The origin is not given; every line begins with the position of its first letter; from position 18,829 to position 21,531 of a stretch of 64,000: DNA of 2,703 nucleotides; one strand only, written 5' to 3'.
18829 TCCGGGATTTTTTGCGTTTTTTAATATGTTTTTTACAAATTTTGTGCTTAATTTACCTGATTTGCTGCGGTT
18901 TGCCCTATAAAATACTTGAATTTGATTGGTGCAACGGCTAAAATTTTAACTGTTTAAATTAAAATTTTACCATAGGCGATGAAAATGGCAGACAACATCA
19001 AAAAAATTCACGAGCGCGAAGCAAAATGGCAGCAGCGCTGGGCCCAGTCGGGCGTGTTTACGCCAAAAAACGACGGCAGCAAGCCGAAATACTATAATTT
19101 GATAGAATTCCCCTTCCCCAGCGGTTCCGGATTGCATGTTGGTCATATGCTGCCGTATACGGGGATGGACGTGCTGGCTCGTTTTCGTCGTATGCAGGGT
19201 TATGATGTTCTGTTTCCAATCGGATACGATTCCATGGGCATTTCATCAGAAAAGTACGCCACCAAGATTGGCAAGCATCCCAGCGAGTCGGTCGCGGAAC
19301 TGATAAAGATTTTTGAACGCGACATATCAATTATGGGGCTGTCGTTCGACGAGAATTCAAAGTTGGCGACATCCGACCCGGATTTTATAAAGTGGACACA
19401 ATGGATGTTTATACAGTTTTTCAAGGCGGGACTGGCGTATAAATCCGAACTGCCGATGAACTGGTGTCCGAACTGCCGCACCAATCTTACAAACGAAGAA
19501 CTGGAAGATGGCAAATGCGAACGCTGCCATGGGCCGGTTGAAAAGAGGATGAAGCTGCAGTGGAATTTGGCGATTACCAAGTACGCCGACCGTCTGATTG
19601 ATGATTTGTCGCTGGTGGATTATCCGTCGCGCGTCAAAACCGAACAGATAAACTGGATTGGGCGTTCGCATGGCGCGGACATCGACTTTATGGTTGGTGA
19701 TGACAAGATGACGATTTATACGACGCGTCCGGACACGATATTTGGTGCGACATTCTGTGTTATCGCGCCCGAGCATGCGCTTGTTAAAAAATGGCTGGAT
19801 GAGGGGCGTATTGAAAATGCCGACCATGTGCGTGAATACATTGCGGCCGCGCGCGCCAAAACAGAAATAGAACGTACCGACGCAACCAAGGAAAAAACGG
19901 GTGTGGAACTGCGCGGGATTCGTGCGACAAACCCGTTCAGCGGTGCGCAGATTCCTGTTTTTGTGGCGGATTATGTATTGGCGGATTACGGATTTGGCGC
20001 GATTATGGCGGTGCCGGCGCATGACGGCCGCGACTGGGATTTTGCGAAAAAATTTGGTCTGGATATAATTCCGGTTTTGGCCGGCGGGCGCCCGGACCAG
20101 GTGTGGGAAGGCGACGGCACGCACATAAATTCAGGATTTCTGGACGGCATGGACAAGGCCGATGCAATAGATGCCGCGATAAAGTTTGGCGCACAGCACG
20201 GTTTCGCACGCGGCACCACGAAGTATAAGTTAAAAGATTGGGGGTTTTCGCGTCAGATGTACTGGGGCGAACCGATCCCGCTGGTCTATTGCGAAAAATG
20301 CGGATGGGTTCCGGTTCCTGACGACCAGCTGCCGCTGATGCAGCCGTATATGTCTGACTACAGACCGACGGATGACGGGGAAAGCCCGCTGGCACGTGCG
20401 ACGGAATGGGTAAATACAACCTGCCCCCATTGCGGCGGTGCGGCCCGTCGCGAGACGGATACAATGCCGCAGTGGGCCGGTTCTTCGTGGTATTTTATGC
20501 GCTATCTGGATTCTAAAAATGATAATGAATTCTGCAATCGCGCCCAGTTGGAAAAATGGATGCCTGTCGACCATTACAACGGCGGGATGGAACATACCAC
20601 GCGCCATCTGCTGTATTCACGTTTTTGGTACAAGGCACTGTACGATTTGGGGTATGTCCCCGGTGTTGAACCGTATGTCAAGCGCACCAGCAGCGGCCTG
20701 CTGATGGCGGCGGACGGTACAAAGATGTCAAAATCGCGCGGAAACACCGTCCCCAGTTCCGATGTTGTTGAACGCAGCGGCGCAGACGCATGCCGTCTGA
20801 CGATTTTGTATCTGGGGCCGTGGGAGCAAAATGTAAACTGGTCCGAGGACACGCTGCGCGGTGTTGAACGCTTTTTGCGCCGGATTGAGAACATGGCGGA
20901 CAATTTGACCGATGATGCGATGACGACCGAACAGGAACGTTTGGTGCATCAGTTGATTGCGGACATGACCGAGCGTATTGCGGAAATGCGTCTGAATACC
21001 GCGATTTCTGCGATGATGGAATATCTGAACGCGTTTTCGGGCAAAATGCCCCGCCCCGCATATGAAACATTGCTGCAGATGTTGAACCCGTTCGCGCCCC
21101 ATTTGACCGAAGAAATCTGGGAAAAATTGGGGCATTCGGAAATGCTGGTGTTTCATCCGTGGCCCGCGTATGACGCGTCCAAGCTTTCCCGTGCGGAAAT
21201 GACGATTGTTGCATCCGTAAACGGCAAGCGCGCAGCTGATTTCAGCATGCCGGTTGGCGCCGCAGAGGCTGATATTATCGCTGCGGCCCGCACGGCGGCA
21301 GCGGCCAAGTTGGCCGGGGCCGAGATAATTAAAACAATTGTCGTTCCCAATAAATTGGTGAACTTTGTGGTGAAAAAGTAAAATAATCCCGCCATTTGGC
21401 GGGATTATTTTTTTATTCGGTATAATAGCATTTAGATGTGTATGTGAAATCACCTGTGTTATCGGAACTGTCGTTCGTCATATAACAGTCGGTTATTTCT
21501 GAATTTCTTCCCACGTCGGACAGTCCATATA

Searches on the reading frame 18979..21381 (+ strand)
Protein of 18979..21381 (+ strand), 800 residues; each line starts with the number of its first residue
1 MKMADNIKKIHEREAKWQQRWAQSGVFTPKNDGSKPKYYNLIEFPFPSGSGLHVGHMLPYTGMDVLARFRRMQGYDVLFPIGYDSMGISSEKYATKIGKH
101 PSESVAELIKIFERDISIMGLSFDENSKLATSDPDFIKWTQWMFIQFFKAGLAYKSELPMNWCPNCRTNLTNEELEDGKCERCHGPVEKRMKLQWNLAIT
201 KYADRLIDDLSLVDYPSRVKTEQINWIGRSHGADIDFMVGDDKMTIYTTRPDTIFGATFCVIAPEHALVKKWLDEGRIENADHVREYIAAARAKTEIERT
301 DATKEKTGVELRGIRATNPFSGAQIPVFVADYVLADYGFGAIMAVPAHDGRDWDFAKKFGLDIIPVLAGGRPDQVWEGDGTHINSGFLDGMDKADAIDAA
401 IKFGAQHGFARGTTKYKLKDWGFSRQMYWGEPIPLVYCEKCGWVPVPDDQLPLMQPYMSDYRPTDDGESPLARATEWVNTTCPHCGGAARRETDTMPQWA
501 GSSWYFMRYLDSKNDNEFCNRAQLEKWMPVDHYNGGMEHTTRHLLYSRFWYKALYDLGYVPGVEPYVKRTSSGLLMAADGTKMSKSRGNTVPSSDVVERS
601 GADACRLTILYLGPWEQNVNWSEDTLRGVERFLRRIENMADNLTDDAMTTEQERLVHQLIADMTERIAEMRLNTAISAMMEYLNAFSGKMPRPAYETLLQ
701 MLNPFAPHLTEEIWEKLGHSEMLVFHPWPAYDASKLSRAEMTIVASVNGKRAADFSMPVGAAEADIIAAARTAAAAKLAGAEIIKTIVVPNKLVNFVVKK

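Call 17: find_encoding_contigs(protein=window:18979-21381:+, flank=10000, max_places=10)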
Protein window:18979-21381:+ (800 aa): no gene with exactly this product is on record in the collection.

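Call 25: find_related_loci(query=window:18979-21381:+, collection=genome_contigs, flank=10000)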
Query window:18979-21381:+ (800 aa) in genome_contigs; peptide patterns used: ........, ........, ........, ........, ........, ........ (x = any residue, [..] = any of these).
598 stretches matched a pattern (row limit reached: there are more); 593 encode a relative of the query (tblastn E <= 1e-3); the best 80 are kept; 80 distinct loci.
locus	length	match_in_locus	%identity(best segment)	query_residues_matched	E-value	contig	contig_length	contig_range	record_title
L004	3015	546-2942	83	1-799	0e+0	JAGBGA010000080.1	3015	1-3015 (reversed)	MAG: Alphaproteobacteria bacterium isolate RGIG9085 Water_deer_Rectum.Co__c944477, whole genome shotgun sequence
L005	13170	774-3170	83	2-800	0e+0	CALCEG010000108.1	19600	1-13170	MAG TPA_asm: uncultured Alphaproteobacteria bacterium isolate SRR6425765_bin.98_CONCOCT_v1.1_MAG genome assembly, contig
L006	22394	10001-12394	84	2-799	0e+0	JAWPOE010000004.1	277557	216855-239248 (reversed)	MAG: Alphaproteobacteria bacterium isolate KA0040-166 k141_717157, whole genome shotgun sequence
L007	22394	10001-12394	83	3-800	0e+0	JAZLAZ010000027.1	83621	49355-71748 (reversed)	MAG: Candidatus Enterousia sp. isolate T1900045067_TC20190061.MAGScoT_cleanbin_000021 SGB_4608_k141_2918824, whole genom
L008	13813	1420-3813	84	3-800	0e+0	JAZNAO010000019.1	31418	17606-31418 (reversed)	MAG: Candidatus Enterousia sp. isolate T1900044746_TS20190212.MAGScoT_cleanbin_000053 SGB_2122_k141_827942, whole genome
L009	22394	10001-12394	84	2-799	0e+0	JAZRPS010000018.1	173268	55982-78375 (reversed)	MAG: Candidatus Enterousia sp. isolate T1900045373_YK20190063.MAGScoT_cleanbin_000025 SGB_6863_k141_1913895, whole genom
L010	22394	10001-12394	83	3-800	0e+0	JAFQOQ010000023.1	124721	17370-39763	MAG: Alphaproteobacteria bacterium isolate RGIG2010 Goat_Colon-1__c611766, whole genome shotgun sequence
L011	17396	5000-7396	83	2-800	0e+0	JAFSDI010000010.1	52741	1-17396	MAG: Alphaproteobacteria bacterium isolate RGIG3039 Goat_Rectum-4__c319259, whole genome shotgun sequence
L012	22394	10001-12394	82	3-800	0e+0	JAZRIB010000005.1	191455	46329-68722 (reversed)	MAG: Candidatus Enterousia sp. isolate T1900045477_YK20190171.MAGScoT_cleanbin_000036 SGB_7287_k141_1435110, whole genom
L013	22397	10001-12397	82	2-800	0e+0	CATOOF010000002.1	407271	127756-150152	MAG TPA_asm: uncultured Alphaproteobacteria bacterium isolate MGG27543_1680015500 genome assembly, contig: SRR6440127_6,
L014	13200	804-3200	82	2-800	0e+0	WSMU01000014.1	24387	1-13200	MAG: Alphaproteobacteria bacterium isolate RACS_032 NODE_589_length_24387_cov_16.896750, whole genome shotgun sequence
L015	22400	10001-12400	82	1-799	0e+0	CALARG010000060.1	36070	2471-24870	MAG TPA_asm: uncultured Alphaproteobacteria bacterium isolate SRR6425825_bin.15_CONCOCT_v1.1_MAG genome assembly, contig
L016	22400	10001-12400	82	1-800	0e+0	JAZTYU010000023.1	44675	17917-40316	MAG: Candidatus Enterousia sp. isolate T1900045325_YK20190014.MAGScoT_cleanbin_000039 SGB_6437_k141_1460412, whole genom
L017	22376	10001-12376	82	9-800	0e+0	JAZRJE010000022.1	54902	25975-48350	MAG: Candidatus Enterousia sp. isolate T1900045469_YK20190160.MAGScoT_cleanbin_000038 SGB_7227_k141_2234284, whole genom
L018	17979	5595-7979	78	1-793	0e+0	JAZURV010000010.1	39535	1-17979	MAG: Candidatus Enterousia sp. isolate T1900044850_TS20190316.MAGScoT_cleanbin_000038 SGB_3006_k141_3599048, whole genom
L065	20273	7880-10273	71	3-800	0e+0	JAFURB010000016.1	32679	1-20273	MAG: Alphaproteobacteria bacterium isolate RGIG4748 Roe_deer_Rectum.Co__c2471508, whole genome shotgun sequence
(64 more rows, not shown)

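Call 87: search_protein_families(library=ncbifam, proteins=[L065:12224-13138:+], max_evalue=0.001)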
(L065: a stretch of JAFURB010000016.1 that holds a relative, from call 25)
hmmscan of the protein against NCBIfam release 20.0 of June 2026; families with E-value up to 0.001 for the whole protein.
L065:12224-13138:+ (304 aa): 12 families
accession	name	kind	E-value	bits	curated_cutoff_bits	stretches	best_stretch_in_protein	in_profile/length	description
TIGR02224.1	recomb_XerC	equivalog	2.4e-83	279.9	335.15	1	6-301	1-293/295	tyrosine recombinase XerC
NF001399.0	PRK00283.1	subfamily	5.6e-68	229.4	279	1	3-301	7-299/300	tyrosine recombinase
TIGR02225.1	recomb_XerD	equivalog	1.3e-66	224.9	329.6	1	6-301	1-290/290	site-specific tyrosine recombinase XerD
NF040815.2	recomb_XerA_Arch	equivalog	1.6e-49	168.9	220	1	7-294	2-263/263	site-specific tyrosine recombinase/integron integrase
NF002331.0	PRK01287.1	subfamily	2.6e-34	118.8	371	1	4-299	29-326/365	site-specific tyrosine recombinase XerC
TIGR02249.1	integrase_gron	subfamily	1.7e-28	99.9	265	2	224-289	239-304/315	integron integrase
NF003462.0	PRK05084.1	equivalog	5.5e-27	94.4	267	1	140-292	195-351/360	tyrosine recombinase XerS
NF011946.0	PRK15417.1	equivalog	1.8e-17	63.5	435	2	243-286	273-316/337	integron integrase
NF007370.0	PRK09870.1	subfamily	9.1e-13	48.3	221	1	138-300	30-194/200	tyrosine-type DNA invertase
NF007371.0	PRK09871.1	subfamily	1.4e-11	44.3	222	1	137-295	23-184/198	tyrosine-type DNA invertase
NF040693.1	recomb_GmtY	equivalog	3.6e-10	39.7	340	1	245-292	392-439/441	gamma-mobile-trio recombinase GmtY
NF047926.1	integrase_GmtZ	equivalog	0.00068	17.7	600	1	245-299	429-484/784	gamma-mobile-trio integrase GmtZ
